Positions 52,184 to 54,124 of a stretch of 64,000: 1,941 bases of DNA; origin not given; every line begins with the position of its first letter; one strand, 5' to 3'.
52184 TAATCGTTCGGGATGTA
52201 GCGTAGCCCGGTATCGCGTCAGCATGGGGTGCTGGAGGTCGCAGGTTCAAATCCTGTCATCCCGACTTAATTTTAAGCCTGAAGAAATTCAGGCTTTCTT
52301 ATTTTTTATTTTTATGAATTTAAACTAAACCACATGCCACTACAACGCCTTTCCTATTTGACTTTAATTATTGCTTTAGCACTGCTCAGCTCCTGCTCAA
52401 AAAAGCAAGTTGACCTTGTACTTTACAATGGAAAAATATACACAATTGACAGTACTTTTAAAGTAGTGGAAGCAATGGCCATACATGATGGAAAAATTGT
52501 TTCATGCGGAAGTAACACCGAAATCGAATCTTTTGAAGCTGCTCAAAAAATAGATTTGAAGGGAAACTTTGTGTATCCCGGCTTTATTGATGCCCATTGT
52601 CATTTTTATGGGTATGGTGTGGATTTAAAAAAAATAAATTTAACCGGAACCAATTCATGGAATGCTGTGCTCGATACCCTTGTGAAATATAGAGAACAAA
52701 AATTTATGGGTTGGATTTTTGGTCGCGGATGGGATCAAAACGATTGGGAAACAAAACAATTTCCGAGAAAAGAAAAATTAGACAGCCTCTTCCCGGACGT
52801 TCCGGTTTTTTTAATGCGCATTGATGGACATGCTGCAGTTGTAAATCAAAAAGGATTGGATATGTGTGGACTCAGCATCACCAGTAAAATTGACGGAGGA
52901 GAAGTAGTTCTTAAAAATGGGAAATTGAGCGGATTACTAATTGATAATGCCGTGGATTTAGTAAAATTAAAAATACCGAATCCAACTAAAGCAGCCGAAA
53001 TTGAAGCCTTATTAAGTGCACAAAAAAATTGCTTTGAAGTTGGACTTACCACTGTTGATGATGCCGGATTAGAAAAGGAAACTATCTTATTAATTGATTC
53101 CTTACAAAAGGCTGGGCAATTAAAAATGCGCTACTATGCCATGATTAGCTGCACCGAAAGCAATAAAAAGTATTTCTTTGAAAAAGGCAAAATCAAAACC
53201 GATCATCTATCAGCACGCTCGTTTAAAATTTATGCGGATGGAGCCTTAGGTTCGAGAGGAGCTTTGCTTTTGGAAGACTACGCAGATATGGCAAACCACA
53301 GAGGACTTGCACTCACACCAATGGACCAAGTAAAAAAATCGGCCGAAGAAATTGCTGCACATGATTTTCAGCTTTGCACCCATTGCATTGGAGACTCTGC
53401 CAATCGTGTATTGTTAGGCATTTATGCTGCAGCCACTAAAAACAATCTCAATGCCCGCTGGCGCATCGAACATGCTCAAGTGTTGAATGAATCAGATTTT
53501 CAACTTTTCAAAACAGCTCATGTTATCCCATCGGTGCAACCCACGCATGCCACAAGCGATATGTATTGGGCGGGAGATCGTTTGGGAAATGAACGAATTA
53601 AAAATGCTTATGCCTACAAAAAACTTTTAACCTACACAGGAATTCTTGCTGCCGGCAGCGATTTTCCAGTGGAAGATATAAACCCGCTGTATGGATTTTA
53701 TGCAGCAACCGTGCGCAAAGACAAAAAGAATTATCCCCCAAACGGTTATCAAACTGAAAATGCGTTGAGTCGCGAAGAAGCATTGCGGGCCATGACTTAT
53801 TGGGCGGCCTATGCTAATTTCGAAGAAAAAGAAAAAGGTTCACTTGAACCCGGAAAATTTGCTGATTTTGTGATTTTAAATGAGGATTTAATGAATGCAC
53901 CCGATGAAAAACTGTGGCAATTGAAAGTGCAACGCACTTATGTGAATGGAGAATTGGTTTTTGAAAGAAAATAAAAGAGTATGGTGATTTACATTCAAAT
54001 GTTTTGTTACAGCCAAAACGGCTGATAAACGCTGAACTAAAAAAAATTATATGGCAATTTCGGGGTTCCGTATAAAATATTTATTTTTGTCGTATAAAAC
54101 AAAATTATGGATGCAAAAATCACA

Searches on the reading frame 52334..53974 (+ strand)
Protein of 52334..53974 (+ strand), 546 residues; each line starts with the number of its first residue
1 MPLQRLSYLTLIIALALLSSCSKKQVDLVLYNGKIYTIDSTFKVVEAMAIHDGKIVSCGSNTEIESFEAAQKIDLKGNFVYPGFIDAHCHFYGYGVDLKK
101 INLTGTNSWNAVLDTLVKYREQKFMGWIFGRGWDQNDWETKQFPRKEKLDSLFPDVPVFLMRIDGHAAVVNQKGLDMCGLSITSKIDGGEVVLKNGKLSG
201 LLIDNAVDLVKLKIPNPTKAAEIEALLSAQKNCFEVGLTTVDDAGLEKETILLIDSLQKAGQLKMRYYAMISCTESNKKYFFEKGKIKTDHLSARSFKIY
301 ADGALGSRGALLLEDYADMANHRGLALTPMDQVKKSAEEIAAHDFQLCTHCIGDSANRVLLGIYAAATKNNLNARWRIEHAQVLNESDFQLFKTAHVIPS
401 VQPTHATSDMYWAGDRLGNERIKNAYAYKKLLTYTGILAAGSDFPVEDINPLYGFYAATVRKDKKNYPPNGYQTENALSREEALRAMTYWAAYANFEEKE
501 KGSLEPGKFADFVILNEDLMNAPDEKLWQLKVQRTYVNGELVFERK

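Call 93: search_protein_families(library=pfam, proteins=[window:52334-53974:+], max_evalue=0.0001)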
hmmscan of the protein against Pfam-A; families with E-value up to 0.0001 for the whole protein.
window:52334-53974:+ (546 aa): 2 families
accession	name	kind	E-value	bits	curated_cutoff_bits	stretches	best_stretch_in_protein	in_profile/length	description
PF07969.17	Amidohydro_3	-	5.1e-93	313.5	29.7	1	73-543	3-472/472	Amidohydrolase family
PF01979.26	Amidohydro_1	-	8.9e-13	48.6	25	1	474-542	277-345/345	Amidohydrolase family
